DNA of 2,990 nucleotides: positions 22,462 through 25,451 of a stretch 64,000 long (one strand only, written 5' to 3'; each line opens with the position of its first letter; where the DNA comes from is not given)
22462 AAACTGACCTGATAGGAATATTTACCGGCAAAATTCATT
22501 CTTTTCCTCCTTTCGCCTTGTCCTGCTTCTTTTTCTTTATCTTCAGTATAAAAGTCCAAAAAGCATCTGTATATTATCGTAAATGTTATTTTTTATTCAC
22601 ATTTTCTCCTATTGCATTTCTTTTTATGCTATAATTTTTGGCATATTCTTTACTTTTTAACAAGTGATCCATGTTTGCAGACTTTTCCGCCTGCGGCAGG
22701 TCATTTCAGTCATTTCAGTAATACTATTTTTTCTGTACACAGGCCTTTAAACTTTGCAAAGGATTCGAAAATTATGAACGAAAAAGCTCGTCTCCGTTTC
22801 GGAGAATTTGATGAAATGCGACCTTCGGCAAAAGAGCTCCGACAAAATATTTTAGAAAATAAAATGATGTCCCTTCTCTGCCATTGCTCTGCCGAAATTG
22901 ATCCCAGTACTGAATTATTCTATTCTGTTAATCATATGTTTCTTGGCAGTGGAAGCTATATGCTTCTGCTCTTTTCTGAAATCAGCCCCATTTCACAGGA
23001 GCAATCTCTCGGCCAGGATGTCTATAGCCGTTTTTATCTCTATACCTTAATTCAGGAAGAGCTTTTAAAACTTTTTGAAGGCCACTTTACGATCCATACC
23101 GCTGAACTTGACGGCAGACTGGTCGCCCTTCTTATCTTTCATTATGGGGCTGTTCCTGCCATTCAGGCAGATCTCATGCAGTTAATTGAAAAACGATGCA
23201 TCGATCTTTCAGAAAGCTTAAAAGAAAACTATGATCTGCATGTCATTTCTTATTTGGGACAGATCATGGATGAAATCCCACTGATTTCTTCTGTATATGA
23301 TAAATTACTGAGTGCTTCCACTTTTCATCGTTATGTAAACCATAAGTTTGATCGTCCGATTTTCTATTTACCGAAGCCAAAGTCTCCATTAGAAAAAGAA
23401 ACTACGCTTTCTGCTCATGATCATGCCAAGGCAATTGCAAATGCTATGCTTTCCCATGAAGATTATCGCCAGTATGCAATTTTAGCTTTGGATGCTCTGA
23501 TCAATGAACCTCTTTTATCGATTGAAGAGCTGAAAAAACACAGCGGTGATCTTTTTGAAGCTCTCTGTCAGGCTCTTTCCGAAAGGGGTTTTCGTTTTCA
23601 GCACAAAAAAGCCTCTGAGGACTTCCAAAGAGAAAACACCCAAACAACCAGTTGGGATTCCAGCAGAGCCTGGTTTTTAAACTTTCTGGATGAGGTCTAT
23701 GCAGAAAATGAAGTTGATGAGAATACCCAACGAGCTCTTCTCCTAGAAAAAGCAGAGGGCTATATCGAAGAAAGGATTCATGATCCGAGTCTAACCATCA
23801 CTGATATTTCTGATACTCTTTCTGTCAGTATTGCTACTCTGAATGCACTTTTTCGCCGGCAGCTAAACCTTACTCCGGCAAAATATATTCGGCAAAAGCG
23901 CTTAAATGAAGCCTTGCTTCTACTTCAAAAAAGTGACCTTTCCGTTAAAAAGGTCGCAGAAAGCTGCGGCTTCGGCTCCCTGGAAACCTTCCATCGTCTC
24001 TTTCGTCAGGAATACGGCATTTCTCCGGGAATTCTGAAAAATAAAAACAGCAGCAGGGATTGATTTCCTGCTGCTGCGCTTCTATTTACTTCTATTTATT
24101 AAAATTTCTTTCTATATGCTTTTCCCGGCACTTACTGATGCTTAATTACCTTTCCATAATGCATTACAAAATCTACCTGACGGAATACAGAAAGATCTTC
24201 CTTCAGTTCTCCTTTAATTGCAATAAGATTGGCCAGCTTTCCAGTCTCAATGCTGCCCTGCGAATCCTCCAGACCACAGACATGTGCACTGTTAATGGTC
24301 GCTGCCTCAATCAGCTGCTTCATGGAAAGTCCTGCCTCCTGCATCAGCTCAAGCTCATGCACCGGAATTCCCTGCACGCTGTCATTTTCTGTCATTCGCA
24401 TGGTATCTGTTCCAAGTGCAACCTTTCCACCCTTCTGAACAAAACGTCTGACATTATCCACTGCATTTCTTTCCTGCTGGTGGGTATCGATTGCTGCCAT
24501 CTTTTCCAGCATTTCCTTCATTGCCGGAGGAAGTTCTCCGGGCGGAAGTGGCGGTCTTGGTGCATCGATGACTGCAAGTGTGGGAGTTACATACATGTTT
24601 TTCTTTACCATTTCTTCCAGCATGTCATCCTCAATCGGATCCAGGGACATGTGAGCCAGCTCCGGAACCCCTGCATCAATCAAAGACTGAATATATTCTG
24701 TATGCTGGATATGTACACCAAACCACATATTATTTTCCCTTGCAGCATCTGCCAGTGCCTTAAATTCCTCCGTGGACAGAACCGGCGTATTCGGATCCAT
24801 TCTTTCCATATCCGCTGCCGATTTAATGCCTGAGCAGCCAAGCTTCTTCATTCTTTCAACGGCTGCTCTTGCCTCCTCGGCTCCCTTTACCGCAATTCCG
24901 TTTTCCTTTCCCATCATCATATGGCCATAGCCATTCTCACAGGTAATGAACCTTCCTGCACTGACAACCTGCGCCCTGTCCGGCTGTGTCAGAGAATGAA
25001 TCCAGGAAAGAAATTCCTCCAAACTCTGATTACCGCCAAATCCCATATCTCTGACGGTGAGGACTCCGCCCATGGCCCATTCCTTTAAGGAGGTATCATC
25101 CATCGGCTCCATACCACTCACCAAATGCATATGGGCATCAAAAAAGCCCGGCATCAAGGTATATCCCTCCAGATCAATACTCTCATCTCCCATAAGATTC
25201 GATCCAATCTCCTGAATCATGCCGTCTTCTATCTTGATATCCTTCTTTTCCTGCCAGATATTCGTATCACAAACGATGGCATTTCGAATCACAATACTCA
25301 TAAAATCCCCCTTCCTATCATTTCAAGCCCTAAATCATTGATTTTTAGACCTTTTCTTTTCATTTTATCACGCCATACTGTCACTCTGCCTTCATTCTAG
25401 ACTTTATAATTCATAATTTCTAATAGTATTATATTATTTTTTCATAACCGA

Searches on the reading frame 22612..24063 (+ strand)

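Call 12: search_protein_families(library=pfam, proteins=[window:22612-24063:+])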
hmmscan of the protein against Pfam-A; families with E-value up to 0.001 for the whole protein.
window:22612-24063:+ (483 aa): 2 families
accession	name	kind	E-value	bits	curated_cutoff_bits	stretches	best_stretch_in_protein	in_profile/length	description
PF12833.13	HTH_18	-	2.7e-21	76.1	33.6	1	400-474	2-76/80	Helix-turn-helix domain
PF00165.29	HTH_AraC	-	5.9e-19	68.2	26.6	2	438-472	1-37/42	Bacterial regulatory helix-turn-helix proteins, AraC family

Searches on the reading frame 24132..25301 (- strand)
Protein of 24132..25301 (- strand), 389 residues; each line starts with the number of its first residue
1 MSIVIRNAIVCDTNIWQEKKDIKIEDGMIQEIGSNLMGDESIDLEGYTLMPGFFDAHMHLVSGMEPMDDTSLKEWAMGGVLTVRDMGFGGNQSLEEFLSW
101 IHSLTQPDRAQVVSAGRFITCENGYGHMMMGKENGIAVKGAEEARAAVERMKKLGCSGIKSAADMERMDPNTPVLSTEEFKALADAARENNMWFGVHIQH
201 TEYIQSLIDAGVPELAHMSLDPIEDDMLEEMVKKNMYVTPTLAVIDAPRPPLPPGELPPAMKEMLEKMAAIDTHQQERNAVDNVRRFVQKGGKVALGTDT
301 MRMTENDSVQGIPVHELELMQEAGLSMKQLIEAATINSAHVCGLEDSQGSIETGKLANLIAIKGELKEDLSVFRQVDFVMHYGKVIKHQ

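Call 12: search_protein_families(library=pfam, proteins=[window:24132-25301:-])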
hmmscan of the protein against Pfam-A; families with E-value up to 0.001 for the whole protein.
window:24132-25301:- (389 aa): 2 families
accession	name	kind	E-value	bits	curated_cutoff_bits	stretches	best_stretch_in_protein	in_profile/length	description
PF01979.26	Amidohydro_1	-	3.4e-25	89.5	25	1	48-385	1-344/345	Amidohydrolase family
PF07969.17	Amidohydro_3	-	1.5e-18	68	29.7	2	275-363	350-445/472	Amidohydrolase family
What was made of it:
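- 24132..25301 (-): Divergent amidohydrolase gene, the probable LysR target. It is context, not part of the repeat. Call 12.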

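Call 37: find_encoding_contigs(protein=window:24132-25301:-, flank=2500, max_places=10)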
Protein window:24132-25301:- (389 aa): 1 contig read that carries it; 1 place shown.
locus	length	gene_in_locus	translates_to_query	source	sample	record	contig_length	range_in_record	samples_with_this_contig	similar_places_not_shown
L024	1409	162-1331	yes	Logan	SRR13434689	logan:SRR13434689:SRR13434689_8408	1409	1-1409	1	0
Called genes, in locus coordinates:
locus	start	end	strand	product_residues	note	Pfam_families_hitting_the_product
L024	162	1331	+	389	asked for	PF01979:Amidohydro_1, PF07969:Amidohydro_3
